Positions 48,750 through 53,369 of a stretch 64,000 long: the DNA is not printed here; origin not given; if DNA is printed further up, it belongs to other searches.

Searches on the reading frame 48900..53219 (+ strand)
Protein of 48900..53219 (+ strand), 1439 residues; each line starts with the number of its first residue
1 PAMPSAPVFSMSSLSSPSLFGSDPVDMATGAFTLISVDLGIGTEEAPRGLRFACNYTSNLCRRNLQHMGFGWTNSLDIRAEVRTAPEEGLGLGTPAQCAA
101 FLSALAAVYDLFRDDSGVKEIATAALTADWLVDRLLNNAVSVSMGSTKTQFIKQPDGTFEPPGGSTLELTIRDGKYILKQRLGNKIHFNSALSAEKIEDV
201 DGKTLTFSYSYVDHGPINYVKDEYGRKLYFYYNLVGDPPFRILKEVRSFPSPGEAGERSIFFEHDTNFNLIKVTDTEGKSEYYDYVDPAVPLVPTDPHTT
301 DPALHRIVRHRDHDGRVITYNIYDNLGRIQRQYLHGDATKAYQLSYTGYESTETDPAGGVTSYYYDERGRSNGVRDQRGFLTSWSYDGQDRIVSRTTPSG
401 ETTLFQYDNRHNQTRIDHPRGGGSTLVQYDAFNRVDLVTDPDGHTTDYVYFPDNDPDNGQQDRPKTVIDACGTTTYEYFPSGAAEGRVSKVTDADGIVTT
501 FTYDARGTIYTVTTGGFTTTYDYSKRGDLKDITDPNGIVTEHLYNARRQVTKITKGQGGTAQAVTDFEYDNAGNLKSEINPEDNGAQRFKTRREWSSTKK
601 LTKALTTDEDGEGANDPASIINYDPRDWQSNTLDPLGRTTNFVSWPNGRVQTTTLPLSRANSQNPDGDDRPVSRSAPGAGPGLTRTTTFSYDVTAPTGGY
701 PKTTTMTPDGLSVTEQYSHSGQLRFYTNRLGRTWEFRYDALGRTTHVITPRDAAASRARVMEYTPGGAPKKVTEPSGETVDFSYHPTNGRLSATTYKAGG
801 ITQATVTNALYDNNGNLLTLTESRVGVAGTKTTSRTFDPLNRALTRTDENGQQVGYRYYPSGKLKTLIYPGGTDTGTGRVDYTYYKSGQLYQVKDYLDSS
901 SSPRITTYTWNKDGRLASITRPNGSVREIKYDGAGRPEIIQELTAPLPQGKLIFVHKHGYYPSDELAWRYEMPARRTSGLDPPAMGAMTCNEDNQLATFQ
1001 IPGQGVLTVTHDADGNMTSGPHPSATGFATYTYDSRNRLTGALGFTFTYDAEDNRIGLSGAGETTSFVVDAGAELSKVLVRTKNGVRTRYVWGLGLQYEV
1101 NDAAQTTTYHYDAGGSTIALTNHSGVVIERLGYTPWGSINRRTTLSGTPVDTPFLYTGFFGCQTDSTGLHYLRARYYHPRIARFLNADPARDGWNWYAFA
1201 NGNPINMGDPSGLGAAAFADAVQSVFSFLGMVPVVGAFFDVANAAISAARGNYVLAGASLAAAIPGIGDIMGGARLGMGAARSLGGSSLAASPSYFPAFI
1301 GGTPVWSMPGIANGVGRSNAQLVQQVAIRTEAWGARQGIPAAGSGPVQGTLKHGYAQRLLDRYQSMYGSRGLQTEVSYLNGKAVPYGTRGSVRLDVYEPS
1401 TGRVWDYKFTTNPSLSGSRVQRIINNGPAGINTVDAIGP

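Call 69: search_solved_structures(query=window:48900-53219:+, max_evalue=0.001)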
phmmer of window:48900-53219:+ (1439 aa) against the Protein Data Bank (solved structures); distinct sequences matched with E-value up to 0.001: 17.
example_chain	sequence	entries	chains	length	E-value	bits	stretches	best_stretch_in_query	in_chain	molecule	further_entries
8h8a_A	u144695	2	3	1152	1.5e-17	65.8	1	379-577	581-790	Putative Rhs-family protein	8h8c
8h8b_A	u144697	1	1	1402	2.5e-17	65.1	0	378-580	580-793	Putative Rhs-family protein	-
8uy4_A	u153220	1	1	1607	3e-16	61.5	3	311-553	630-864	Tse15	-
9pt5_A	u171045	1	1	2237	3.4e-15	58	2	323-443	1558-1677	Teneurin-like protein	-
8uxt_A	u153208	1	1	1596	1.4e-14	56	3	311-553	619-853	Tse15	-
7pq5_L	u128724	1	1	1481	2e-14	55.5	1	469-583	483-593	Tre23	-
9ifo_A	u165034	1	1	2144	2.2e-12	48.7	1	323-443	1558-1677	Teneurin-Like Protein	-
7q97_A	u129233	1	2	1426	1.1e-11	46.3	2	323-570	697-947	Rhs family protein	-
8qja_A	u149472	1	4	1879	3.8e-11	44.6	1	307-450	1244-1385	Putative type VI secretion system YD repeat-containing Rhs element Vgr protein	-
8qjb_A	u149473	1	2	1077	1.9e-10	42.3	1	358-578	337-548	T6SS-associated Rhs core domain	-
8qjd_A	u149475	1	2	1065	2e-10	42.2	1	358-578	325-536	Salmonella bongori Rhs core domain (residues 360-1420)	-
6l7i_G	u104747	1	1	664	6.8e-10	40.4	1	1091-1213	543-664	TccC2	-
9on3_A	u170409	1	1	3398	2.3e-09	38.7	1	1117-1265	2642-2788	SGS4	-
9c4k_Q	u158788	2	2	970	3.8e-09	38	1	1122-1219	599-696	Toxin subunit YenC2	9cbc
4igl_B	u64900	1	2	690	1.5e-08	36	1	1122-1213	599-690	YenC2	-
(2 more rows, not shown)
